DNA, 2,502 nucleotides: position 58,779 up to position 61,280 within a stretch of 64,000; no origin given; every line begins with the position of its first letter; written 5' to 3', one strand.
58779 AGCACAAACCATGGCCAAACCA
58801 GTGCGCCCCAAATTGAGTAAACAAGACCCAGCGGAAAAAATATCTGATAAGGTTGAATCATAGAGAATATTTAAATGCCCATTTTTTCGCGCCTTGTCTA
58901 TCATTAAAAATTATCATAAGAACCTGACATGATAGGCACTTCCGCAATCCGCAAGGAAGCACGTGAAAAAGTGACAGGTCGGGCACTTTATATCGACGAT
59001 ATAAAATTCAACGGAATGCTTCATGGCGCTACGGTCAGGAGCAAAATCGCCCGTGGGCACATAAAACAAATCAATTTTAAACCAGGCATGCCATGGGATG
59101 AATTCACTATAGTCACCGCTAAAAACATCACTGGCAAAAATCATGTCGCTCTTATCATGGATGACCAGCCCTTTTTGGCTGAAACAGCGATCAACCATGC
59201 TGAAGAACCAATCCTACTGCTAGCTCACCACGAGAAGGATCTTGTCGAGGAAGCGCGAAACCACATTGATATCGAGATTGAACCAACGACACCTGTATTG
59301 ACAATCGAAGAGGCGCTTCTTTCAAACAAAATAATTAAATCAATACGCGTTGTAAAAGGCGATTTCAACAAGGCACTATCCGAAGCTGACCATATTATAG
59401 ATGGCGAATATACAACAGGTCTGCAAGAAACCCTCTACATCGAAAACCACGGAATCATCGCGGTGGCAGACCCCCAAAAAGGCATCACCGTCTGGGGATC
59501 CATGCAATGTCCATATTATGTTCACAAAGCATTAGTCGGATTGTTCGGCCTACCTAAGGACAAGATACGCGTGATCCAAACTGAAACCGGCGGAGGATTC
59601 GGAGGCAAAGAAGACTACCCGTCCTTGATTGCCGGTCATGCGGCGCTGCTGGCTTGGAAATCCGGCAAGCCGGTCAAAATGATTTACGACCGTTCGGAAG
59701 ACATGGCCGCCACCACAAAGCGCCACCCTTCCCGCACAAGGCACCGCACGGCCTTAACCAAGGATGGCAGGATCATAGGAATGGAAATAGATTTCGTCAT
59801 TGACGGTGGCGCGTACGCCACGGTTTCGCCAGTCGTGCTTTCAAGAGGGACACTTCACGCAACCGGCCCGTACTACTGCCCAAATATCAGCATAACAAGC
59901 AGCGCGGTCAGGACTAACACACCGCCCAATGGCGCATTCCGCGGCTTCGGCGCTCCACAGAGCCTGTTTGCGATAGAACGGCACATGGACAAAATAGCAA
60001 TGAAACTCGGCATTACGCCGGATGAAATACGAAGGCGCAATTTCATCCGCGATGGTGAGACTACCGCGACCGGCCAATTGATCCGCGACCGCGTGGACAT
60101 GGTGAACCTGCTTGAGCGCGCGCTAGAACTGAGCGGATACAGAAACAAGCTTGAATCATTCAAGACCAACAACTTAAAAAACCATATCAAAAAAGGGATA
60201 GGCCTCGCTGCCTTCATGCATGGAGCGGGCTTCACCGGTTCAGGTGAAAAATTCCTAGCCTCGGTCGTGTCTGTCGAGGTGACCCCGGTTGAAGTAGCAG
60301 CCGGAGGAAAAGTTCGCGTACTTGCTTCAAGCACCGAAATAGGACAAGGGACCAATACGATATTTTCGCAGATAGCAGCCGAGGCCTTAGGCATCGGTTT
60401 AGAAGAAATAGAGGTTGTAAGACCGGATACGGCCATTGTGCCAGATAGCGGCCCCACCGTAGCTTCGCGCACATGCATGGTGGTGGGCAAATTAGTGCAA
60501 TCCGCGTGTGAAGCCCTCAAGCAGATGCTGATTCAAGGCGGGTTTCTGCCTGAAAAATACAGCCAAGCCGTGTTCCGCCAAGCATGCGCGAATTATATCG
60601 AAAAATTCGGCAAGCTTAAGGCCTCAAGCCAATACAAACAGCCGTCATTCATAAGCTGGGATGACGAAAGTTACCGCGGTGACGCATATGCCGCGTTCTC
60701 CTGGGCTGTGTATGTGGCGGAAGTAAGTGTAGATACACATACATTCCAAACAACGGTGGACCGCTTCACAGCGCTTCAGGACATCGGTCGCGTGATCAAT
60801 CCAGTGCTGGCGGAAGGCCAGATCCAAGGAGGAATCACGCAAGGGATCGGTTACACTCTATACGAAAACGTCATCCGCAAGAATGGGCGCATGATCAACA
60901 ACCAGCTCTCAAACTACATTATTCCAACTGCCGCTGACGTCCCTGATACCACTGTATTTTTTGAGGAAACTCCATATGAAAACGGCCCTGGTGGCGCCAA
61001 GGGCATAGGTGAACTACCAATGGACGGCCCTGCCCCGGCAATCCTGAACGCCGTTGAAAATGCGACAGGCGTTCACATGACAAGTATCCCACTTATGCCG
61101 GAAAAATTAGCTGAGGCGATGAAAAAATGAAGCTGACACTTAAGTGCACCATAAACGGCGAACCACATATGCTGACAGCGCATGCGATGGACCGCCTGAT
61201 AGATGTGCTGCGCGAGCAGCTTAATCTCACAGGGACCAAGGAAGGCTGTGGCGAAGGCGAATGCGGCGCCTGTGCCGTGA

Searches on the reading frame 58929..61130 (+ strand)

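Call 54: search_protein_families(library=pfam, proteins=[window:58929-61130:+], max_evalue=0.00001)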
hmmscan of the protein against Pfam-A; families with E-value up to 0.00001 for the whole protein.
window:58929-61130:+ (733 aa): 3 families
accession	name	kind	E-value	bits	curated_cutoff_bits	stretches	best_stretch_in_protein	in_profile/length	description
PF02738.23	MoCoBD_1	-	7.1e-85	284.4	27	1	134-372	8-244/244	Molybdopterin cofactor-binding domain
PF20256.3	MoCoBD_2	-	6.5e-68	229.7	27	1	398-672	2-283/283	Molybdopterin cofactor-binding domain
PF01315.27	Ald_Xan_dh_C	-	3.8e-14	53.4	31.3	1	16-118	1-107/110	Aldehyde oxidase and xanthine dehydrogenase, a/b hammerhead domain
